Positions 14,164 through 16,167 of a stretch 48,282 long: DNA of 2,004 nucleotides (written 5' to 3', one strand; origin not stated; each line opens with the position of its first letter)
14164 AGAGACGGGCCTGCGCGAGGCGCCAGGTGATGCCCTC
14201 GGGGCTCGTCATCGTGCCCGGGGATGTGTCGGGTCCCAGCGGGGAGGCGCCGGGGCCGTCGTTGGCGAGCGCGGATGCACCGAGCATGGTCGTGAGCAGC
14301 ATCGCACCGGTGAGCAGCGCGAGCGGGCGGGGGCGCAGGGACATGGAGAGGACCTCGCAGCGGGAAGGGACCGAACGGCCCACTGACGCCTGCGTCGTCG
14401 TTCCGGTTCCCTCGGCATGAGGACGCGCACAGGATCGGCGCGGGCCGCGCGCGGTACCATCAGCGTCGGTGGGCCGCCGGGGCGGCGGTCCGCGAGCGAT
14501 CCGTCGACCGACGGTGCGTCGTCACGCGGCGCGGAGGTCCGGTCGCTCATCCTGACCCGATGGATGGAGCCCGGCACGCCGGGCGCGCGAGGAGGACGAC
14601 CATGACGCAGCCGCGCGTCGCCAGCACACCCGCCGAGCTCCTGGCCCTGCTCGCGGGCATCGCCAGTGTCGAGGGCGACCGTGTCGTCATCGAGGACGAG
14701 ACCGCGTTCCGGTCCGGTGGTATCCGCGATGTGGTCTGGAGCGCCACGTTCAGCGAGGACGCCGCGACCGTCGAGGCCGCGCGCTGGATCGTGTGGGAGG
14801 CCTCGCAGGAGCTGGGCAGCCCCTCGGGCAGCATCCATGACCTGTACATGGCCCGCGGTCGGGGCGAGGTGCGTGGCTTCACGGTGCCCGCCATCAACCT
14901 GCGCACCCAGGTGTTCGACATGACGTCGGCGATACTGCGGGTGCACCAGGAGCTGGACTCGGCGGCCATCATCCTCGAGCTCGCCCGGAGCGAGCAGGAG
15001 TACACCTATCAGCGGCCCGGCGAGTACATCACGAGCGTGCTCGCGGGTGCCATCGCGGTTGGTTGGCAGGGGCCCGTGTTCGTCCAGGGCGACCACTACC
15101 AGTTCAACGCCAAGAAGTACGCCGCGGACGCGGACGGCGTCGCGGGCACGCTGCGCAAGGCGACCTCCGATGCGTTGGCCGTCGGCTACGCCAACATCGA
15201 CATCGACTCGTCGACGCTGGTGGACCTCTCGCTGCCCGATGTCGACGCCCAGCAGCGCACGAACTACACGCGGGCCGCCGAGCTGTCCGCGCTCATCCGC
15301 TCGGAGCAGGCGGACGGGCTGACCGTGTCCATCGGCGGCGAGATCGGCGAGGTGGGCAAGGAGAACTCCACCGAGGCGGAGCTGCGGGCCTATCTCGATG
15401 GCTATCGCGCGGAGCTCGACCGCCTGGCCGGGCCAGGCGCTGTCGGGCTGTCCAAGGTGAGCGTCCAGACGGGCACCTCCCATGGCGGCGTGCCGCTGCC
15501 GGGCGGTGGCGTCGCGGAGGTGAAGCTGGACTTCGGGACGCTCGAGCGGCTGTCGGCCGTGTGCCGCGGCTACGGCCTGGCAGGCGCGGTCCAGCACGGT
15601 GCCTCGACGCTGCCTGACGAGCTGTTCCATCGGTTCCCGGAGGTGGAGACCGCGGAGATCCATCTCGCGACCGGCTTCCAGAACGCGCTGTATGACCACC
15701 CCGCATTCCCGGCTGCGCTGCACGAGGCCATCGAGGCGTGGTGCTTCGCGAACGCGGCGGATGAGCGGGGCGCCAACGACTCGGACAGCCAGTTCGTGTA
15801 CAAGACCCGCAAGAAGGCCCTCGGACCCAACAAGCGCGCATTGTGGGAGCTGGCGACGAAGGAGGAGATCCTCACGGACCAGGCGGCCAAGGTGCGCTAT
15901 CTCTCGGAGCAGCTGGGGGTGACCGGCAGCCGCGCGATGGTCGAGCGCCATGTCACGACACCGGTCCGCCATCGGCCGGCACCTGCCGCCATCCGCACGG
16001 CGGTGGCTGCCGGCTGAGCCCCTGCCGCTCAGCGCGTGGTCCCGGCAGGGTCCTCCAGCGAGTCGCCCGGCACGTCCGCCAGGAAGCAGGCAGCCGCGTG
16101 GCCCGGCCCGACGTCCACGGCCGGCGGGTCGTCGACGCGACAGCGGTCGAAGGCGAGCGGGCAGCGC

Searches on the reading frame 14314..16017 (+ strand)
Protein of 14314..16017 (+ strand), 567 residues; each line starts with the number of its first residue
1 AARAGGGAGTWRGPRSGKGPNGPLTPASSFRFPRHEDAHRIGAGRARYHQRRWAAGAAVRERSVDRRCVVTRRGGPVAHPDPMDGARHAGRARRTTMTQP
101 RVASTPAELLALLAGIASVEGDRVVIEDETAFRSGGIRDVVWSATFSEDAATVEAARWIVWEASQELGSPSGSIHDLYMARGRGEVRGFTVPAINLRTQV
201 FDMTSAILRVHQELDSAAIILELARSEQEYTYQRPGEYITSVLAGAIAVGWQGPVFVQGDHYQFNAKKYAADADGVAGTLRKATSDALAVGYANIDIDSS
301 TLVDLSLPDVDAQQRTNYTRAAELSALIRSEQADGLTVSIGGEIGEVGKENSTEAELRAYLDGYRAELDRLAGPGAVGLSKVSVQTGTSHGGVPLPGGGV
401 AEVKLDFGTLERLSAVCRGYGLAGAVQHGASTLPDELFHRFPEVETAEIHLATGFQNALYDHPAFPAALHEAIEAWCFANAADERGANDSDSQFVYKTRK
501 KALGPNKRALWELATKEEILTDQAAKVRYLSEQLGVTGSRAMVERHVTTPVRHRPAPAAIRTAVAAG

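Call 10: search_protein_families(library=pfam, proteins=[window:14314-16017:+], max_evalue=0.01)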
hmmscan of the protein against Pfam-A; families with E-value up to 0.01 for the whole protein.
window:14314-16017:+ (567 aa): 1 family
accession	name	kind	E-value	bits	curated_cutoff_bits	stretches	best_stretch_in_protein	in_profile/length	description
PF01116.26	F_bP_aldolase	-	2.7e-10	40.7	25.5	1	187-462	13-240/277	Fructose-bisphosphate aldolase class-II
